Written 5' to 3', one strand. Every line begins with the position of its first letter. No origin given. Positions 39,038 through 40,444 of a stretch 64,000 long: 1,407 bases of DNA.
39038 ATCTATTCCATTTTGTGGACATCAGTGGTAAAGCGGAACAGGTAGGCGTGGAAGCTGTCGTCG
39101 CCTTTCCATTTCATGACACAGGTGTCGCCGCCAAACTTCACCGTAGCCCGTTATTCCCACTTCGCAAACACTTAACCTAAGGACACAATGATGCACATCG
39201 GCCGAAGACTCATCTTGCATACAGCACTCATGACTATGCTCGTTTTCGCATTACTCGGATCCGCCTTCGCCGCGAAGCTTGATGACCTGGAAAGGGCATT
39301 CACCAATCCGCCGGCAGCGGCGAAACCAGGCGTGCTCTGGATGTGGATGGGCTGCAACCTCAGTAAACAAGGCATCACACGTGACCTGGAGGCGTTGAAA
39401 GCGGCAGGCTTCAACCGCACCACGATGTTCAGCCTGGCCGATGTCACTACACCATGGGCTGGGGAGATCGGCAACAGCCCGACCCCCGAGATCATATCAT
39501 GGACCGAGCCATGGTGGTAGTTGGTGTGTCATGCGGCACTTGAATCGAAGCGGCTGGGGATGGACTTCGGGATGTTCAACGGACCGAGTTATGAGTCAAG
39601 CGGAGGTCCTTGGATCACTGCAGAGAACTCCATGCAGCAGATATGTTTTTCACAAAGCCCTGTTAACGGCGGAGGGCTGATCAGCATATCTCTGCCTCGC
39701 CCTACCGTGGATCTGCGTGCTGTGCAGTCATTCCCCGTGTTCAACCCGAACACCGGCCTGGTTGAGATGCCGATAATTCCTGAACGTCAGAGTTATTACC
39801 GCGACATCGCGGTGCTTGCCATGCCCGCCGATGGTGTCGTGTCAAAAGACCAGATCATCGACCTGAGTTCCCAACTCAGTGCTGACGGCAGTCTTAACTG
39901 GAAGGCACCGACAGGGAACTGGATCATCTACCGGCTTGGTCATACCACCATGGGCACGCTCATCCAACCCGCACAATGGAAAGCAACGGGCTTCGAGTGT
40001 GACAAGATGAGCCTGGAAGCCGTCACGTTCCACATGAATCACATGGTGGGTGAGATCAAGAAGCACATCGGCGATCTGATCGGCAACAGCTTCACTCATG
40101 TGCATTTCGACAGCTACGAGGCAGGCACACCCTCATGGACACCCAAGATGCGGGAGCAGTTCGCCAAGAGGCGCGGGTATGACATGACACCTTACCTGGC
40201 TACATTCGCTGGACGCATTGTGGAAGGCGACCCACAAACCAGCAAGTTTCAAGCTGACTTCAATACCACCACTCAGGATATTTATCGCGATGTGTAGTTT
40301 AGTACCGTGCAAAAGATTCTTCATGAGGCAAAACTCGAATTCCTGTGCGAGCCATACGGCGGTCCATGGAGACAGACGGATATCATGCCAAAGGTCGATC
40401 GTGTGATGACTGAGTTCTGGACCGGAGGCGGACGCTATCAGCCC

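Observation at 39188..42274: GH106-like rhamnosidase gene interrupted by two in-frame TAG codons in the same G-TAG-TT context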

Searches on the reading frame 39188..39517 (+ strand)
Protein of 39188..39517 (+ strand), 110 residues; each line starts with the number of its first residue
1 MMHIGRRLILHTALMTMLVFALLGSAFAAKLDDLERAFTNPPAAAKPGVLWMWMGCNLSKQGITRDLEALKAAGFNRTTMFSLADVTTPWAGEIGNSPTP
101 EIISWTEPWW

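Call 6: search_protein_families(library=pfam, proteins=[window:39188-39517:+], max_evalue=0.01)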
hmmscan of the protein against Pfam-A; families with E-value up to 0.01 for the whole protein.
window:39188-39517:+ (110 aa): 1 family
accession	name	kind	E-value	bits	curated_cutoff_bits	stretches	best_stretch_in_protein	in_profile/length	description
PF17132.9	Glyco_hydro_106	-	8e-10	38.3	29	1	40-82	2-44/743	alpha-L-rhamnosidase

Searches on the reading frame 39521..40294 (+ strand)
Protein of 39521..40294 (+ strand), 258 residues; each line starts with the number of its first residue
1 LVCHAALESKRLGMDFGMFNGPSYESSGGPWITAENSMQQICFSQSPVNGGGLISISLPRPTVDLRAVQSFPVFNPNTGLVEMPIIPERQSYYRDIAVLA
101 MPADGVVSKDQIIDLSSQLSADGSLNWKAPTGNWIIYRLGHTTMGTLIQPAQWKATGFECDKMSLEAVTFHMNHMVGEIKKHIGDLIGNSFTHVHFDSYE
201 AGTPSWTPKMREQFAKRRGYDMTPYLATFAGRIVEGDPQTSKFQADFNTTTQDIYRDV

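Call 6: search_protein_families(library=pfam, proteins=[window:39521-40294:+], max_evalue=0.01)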
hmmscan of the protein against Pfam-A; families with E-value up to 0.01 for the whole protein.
window:39521-40294:+ (258 aa): 1 family
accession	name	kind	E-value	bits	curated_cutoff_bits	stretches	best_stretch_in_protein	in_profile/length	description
PF17132.9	Glyco_hydro_106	-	2.9e-63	215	29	2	104-255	212-364/743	alpha-L-rhamnosidase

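Call 11: list_cluster_members(proteins=[P0017, window:39521-40294:+, window:39188-39517:+])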
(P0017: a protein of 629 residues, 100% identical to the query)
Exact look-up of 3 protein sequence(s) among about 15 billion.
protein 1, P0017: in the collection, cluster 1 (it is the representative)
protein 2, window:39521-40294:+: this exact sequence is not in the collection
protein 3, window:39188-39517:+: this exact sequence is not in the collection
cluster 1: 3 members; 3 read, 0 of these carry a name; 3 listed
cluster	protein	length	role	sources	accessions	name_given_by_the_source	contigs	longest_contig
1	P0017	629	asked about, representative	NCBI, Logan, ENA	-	-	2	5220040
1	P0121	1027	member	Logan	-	-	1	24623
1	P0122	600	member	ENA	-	-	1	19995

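Call 13: find_encoding_contigs(protein=P0121, flank=10000, max_places=6)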
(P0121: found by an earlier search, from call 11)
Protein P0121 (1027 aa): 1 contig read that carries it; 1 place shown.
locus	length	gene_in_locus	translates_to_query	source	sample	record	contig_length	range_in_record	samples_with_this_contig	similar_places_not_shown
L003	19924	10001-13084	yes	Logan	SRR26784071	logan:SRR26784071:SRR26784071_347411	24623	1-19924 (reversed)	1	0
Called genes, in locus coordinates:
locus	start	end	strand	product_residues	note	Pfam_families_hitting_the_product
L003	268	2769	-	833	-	PF17764:PriA_3primeBD, PF00270:DEAD, PF04851:ResIII, PF18319:Zn_ribbon_PriA, PF00271:Helicase_C (weak), PF18074:PriA_C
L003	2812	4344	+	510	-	PF00884:Sulfatase, PF01663:Phosphodiest (weak), PF16347:SGSH_C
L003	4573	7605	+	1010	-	PF02743:dCache_1, PF00989:PAS (faint), PF08448:PAS_4 (faint), PF00672:HAMP, PF08447:PAS_3, PF00512:HisKA (faint), PF02518:HATPase_c, PF00072:Response_reg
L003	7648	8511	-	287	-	PF05368:NmrA, PF13460:NAD_binding_10 (faint)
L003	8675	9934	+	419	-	PF04909:Amidohydro_2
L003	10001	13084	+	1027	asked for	PF17132:Glyco_hydro_106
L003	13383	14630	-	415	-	PF00072:Response_reg, PF00989:PAS, PF13426:PAS_9, PF00989:PAS (weak), PF08448:PAS_4 (weak), PF13188:PAS_8, PF13426:PAS_9, PF08447:PAS_3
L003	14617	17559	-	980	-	PF12729:4HB_MCP_1, PF00672:HAMP, PF01590:GAF (faint), PF13185:GAF_2 (weak), PF00512:HisKA, PF02518:HATPase_c, PF00072:Response_reg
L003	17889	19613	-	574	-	PF16317:Glyco_hydro_99 (weak), PF14307:Glyco_tran_WbsX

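Call 16: find_related_loci(query=P0121, collection=genome_contigs, flank=6000)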
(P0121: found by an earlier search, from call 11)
Query P0121 (1027 aa) in genome_contigs; peptide patterns used: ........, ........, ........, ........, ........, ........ (x = any residue, [..] = any of these).
92 stretches matched a pattern; 75 encode a relative of the query (tblastn E <= 1e-3); 74 distinct loci.
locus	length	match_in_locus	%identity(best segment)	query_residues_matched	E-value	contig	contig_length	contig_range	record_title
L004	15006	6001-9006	67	32-1026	0e+0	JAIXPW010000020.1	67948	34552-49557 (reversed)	MAG: Verrucomicrobiaceae bacterium isolate C1_MAG_00076 C1_MAG_00076_000000000194, whole genome shotgun sequence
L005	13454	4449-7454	67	32-1026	0e+0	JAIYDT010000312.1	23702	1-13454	MAG: Verrucomicrobiaceae bacterium isolate H1_MAG_00045 pond_H1_MAG_00045_000000000243, whole genome shotgun sequence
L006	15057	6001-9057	65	34-1026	0e+0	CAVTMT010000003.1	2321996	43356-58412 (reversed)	MAG: uncultured bacterium isolate MFD05942.bin.1.375 genome assembly, contig: contig_21679, whole genome shotgun sequenc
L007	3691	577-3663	62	3-1026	0e+0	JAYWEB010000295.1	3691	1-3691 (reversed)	MAG: Chthoniobacter sp. isolate GL97_DN_concoct_74_sub GL97_DN_concoct_74_sub_294, whole genome shotgun sequence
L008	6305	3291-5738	70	5-825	0e+0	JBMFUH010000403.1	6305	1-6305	MAG: Isosphaeraceae bacterium isolate KM4347-34 NODE_3539_length_6305_cov_4.716800, whole genome shotgun sequence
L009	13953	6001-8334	70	34-824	0e+0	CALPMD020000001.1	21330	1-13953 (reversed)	MAG: Akkermansia muciniphila isolate HRS-ES7-bin-77 genome assembly, contig: HRS-ES7-C465, whole genome shotgun sequence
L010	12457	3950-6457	64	3-847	0e+0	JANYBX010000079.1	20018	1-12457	MAG: Opitutia bacterium isolate 336R_metabinner_101 336R_k141_703210, whole genome shotgun sequence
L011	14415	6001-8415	65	30-825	0e+0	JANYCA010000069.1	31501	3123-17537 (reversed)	MAG: Chitinophagaceae bacterium isolate 336R_metabinner_11 336R_k141_219597, whole genome shotgun sequence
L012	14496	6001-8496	64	3-822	0e+0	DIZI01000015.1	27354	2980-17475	MAG TPA_asm: Paludibacter sp. UBA6032 UBA6032_contig_1255, whole genome shotgun sequence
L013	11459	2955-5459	63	4-825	0e+0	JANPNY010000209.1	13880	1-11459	MAG: Chitinophagaceae bacterium isolate VAR_87_metabat_191 VAR_87_k141_4175488, whole genome shotgun sequence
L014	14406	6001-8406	65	31-825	0e+0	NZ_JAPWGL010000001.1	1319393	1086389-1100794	Pedobacter rhodius strain SJ11 contig1, whole genome shotgun sequence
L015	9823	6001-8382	65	31-825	0e+0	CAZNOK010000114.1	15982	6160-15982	MAG TPA_asm: uncultured Verrucomicrobiota bacterium isolate SRP098346_co1_451 genome assembly, contig: NODE_3891_length_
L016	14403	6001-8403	66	34-825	0e+0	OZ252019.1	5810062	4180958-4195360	MAG: Ilyomonas sp. isolate dbae6028-de51-4b60-b1a9-253db4e37382 genome assembly, chromosome: 1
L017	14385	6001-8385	65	34-822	0e+0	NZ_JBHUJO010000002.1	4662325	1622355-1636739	Pedobacter mendelii strain CCM 8685 contig_2, whole genome shotgun sequence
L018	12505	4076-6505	64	18-824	0e+0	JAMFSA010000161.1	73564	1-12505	MAG: Mucilaginibacter xinganensis isolate NGEE_A_bin37 k127_1235175, whole genome shotgun sequence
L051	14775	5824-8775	62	5-1027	0e+0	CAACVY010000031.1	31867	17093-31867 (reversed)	uncultured bacterium isolate Assembly_SCGC_AH-151-A22 genome assembly, contig: AH-151-A22_NODE_31, whole genome shotgun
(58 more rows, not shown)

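Call 17: find_encoding_contigs(protein=P0122, flank=10000, max_places=4)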
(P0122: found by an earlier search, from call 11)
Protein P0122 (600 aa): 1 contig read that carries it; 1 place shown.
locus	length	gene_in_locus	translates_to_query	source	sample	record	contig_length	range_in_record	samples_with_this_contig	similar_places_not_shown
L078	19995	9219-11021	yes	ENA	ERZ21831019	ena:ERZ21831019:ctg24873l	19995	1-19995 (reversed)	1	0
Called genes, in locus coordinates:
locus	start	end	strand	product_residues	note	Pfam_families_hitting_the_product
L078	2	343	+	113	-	?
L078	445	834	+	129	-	-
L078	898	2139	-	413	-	PF02518:HATPase_c, PF00072:Response_reg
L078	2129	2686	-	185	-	PF08447:PAS_3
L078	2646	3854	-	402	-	PF02743:dCache_1, PF00672:HAMP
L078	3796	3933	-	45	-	-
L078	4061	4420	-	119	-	-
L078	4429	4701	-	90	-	-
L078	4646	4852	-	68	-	PF00884:Sulfatase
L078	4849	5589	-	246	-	PF00884:Sulfatase, PF01663:Phosphodiest (weak)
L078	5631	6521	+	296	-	PF17764:PriA_3primeBD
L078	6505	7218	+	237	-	PF00270:DEAD, PF04851:ResIII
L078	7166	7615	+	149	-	PF18319:Zn_ribbon_PriA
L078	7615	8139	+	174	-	PF18074:PriA_C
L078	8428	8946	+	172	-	PF17132:Glyco_hydro_106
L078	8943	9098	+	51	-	-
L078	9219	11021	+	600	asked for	PF17132:Glyco_hydro_106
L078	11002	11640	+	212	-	-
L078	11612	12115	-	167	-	-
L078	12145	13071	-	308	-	PF14307:Glyco_tran_WbsX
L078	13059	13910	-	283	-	PF02558:ApbA, PF03446:NAD_binding_2 (faint), PF03721:UDPG_MGDP_dh_N (weak), PF08546:ApbA_C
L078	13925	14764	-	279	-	PF02548:Pantoate_transf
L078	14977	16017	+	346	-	PF00724:Oxidored_FMN, PF01207:Dus (faint)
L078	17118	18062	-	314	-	-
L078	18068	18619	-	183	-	PF04542:Sigma70_r2, PF08281:Sigma70_r4_2, PF04545:Sigma70_r4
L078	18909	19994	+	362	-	?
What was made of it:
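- A related contig from the same project series (L078, ERZ21831019) has every gene broken into pieces, so some of these assemblies are error-prone (call 17).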

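Call 32: search_solved_structures(query=P0121, max_evalue=0.001, show_alignments=1)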
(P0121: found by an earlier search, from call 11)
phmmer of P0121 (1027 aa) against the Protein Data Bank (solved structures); distinct sequences matched with E-value up to 0.001: 4.
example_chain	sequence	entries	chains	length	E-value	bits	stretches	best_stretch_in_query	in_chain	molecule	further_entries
6q2f_A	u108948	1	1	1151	1.4e-108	367.5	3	204-540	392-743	Glycoside hydrolase family protein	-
5mqm_A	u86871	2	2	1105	6.1e-102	345.5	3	235-527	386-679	Glycosyl hydrolases family 2, sugar binding domain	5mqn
5mwk_A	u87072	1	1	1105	1.6e-101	344.1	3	235-527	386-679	Glycoside hydrolase family 2, sugar binding protein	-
6d89_C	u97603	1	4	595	0.00099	20.4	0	667-749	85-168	Beta-galactosidase/beta-glucuronidase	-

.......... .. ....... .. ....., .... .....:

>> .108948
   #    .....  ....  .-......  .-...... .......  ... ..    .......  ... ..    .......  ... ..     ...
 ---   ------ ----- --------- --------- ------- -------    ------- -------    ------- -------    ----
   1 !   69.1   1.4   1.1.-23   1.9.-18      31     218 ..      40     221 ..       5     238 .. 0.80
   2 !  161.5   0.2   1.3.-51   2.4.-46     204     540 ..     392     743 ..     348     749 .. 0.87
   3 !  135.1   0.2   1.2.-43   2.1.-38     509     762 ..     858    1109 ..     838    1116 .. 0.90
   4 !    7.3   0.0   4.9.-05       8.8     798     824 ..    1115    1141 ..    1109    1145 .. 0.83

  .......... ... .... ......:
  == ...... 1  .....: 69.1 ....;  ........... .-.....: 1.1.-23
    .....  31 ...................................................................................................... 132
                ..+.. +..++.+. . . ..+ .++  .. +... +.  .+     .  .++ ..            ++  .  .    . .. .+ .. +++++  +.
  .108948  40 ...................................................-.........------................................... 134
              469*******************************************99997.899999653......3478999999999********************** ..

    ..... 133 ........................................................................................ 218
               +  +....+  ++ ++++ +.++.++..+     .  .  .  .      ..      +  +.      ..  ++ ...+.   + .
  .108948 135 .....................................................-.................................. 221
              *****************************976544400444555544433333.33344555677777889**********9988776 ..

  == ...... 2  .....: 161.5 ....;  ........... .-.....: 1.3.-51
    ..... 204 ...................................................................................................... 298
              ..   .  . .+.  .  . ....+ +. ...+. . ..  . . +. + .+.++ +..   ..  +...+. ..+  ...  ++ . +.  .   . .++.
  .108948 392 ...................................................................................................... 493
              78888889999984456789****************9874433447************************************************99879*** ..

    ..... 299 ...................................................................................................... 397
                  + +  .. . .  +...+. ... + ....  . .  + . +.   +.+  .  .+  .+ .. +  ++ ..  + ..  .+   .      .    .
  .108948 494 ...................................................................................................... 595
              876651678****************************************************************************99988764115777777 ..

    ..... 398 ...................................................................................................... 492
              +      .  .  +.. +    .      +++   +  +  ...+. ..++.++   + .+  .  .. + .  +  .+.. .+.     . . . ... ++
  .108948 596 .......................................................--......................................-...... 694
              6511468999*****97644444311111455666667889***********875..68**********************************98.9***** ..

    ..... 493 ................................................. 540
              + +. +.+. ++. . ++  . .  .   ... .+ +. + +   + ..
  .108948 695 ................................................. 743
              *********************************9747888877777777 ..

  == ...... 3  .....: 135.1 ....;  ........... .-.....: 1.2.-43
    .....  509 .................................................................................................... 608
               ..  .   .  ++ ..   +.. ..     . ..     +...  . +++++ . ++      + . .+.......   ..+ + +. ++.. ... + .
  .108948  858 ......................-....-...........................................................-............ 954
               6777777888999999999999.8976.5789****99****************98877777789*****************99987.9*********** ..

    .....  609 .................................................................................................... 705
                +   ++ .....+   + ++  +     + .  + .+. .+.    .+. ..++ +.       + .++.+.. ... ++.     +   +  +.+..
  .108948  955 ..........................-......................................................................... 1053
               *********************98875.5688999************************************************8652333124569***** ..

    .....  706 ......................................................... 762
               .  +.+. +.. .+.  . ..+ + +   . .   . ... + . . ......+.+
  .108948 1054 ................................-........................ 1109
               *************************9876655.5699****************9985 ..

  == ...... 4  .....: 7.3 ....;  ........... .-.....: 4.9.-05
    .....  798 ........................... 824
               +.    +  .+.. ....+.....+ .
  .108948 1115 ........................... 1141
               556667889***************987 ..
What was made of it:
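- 39188..42274 (+): GH106 alpha-L-rhamnosidase-family pseudogene: one frame of 1028 codons plus TAA, with two internal TAG stops. Matches to solved GH106 structures 6Q2F at 1e-108 and 5MQM at 6e-102 (call 32).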
